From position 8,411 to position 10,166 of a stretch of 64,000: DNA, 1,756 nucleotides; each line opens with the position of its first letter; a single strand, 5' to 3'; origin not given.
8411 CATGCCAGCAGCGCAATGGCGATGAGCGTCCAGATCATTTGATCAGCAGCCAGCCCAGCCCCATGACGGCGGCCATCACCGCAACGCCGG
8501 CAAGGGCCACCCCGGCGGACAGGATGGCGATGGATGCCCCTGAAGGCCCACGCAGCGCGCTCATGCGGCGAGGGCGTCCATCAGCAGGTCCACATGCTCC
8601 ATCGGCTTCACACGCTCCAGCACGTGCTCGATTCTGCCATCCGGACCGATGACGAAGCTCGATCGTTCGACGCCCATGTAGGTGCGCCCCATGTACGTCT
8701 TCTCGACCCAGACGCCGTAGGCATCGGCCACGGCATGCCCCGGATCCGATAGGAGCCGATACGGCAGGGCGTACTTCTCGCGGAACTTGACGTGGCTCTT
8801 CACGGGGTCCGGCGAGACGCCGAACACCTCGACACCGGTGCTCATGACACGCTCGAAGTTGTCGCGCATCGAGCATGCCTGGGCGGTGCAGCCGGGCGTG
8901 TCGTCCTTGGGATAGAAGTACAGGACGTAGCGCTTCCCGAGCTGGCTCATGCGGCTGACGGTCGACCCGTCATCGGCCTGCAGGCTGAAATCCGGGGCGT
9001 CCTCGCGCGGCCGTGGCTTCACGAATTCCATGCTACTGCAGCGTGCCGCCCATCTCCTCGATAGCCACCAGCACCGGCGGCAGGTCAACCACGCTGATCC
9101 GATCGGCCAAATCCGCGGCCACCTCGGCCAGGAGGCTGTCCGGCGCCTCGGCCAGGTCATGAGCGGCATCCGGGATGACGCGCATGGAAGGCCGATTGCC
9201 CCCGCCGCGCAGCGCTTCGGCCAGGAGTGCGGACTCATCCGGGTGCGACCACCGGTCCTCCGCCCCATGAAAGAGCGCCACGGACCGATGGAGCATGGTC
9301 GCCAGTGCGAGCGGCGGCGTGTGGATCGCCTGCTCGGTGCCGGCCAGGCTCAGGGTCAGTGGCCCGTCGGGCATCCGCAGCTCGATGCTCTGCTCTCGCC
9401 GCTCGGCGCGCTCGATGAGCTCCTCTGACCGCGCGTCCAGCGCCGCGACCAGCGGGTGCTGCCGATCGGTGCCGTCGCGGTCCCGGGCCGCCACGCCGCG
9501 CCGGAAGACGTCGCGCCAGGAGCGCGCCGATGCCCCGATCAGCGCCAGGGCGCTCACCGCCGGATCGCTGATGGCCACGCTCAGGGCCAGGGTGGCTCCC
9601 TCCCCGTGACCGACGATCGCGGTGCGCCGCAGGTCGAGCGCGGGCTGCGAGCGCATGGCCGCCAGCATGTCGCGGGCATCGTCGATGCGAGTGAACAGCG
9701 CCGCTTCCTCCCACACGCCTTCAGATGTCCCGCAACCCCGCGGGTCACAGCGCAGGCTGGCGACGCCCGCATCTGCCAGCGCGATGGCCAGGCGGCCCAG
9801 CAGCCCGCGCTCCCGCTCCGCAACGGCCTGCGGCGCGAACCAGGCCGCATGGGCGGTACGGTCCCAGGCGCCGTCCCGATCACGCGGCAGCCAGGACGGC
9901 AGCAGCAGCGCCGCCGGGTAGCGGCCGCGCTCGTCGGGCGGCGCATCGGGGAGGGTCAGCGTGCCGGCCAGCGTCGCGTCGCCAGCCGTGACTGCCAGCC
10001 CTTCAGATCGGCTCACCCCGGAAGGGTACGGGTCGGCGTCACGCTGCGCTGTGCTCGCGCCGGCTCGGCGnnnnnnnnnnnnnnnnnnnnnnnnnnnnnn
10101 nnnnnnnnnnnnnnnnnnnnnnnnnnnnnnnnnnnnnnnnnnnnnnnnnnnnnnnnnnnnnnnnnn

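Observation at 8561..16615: A TPP riboswitch heads a thiamine salvage/uptake operon that appears to run on into a GcvT-like aminomethyltransferase and a CrtI-like FAD oxidoreductase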

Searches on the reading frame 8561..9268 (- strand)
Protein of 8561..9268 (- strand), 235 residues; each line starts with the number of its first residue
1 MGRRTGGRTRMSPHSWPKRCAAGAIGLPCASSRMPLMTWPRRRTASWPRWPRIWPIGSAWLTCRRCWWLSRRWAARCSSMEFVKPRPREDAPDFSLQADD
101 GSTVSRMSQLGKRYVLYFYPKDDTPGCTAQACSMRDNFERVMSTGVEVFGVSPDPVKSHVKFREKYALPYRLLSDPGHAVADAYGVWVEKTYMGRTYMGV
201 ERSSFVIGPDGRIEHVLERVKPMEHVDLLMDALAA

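Call 3: search_protein_families(library=pfam, proteins=[window:8561-9268:-])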
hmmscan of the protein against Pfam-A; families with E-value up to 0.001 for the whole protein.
window:8561-9268:- (235 aa): 2 families
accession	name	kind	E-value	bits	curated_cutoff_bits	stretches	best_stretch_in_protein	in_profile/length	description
PF00578.27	AhpC-TSA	-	1.1e-37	129.2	26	1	89-215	3-123/124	AhpC/TSA family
PF08534.16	Redoxin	-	5e-18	65.7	26.6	1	90-216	5-131/148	Redoxin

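Call 4: search_protein_families(library=ncbifam, proteins=[window:8561-9268:-])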
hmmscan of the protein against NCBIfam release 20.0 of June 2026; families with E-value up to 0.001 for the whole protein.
window:8561-9268:- (235 aa): 11 families
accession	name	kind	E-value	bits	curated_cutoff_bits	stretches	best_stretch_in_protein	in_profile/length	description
NF006960.0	PRK09437.1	equivalog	7e-48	162.5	140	1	89-234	8-153/156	thioredoxin-dependent thiol peroxidase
NF053650.1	PerredPrxQDein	equivalog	1.2e-36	126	260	1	92-233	2-142/148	thioredoxin-dependent peroxiredoxin PrxQ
TIGR03137.1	AhpC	equivalog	6.9e-13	48.7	272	1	102-216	22-134/187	alkyl hydroperoxide reductase subunit C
NF040737.1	peroxi_PrxU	equivalog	2.1e-11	44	270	1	89-215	40-170/233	thioredoxin-dependent peroxiredoxin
NF009668.0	PRK13189.1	equivalog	7.5e-10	38.4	211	1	85-217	10-143/224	peroxiredoxin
NF009669.0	PRK13190.1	equivalog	1.9e-09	37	261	1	90-218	8-135/203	putative peroxiredoxin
NF002854.0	PRK03147.1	subfamily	8.5e-07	29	170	1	89-187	40-138/176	thiol-disulfide oxidoreductase ResA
NF009670.0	PRK13191.1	equivalog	2.4e-05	24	374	1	89-188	11-116/215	putative peroxiredoxin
NF011576.0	PRK15000.1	subfamily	6.1e-05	22.8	301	1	109-185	32-115/200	peroxiredoxin C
NF010122.0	PRK13599.1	equivalog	9.8e-05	21.8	456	1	109-188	31-109/220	peroxiredoxin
NF001808.0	PRK00522.1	equivalog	0.00025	20.5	123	1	87-216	20-146/167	thiol peroxidase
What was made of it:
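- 8561..9035 (-): Bcp/PrxQ thiol peroxidase with a -10-like box TAGCAT (9030-9035) 7 nt before GTG 9022. The alternative start is ATG 9031. NF006960, 162.5 bits (cut-off 140) (call 4).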

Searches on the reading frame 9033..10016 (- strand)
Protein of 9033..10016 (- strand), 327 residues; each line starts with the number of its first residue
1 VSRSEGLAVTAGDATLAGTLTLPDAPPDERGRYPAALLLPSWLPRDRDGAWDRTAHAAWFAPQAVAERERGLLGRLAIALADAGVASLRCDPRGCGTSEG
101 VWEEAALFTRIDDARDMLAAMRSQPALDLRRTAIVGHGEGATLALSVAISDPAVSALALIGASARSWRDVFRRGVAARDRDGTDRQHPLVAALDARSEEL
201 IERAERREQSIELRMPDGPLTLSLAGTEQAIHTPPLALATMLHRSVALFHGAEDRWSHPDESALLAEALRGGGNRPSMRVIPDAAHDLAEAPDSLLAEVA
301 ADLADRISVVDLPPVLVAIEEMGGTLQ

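Call 3: search_protein_families(library=pfam, proteins=[window:9033-10016:-])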
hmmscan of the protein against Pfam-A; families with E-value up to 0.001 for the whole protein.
window:9033-10016:- (327 aa): 4 families
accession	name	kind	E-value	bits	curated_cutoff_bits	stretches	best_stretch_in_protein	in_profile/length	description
PF12146.15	Hydrolase_4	-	1.3e-09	38.2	27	1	73-289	20-235/239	Serine aminopeptidase, S33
PF00326.27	Peptidase_S9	-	3.3e-07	30.5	22.6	0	245-292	146-193/213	Prolyl oligopeptidase family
PF02129.25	Peptidase_S15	-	3.9e-07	30.5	23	1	23-206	12-174/262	X-Pro dipeptidyl-peptidase (S15 family)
PF00561.26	Abhydrolase_1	-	7.1e-07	29.6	25.8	1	76-176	19-118/245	alpha/beta hydrolase fold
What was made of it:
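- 9033..10016 (-): Alpha/beta hydrolase, a separate transcription unit. PF12146 and PF00561 (call 3).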

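Call 4: search_protein_families(library=ncbifam, proteins=[window:9033-10016:-])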
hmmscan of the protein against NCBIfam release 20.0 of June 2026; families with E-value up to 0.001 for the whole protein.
window:9033-10016:- (327 aa): 4 families
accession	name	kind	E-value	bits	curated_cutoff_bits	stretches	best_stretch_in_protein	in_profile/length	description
TIGR03100.1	hydr1_PEP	hypoth_equivalog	3.5e-06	26.5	168.45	1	75-160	48-130/274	hydrolase 1, exosortase A system-associated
NF047920.1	lactonase_UilS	equivalog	2.3e-05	24.2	400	1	72-157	40-125/285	UilS family quorum-quenching N-acyl-homoserine lactonase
NF041096.1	esterase_EstD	equivalog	0.00055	19.1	600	0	76-171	187-282/421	esterase EstD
TIGR03611.1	RutD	equivalog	0.00097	18.6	238.5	0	90-162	45-113/258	pyrimidine utilization protein D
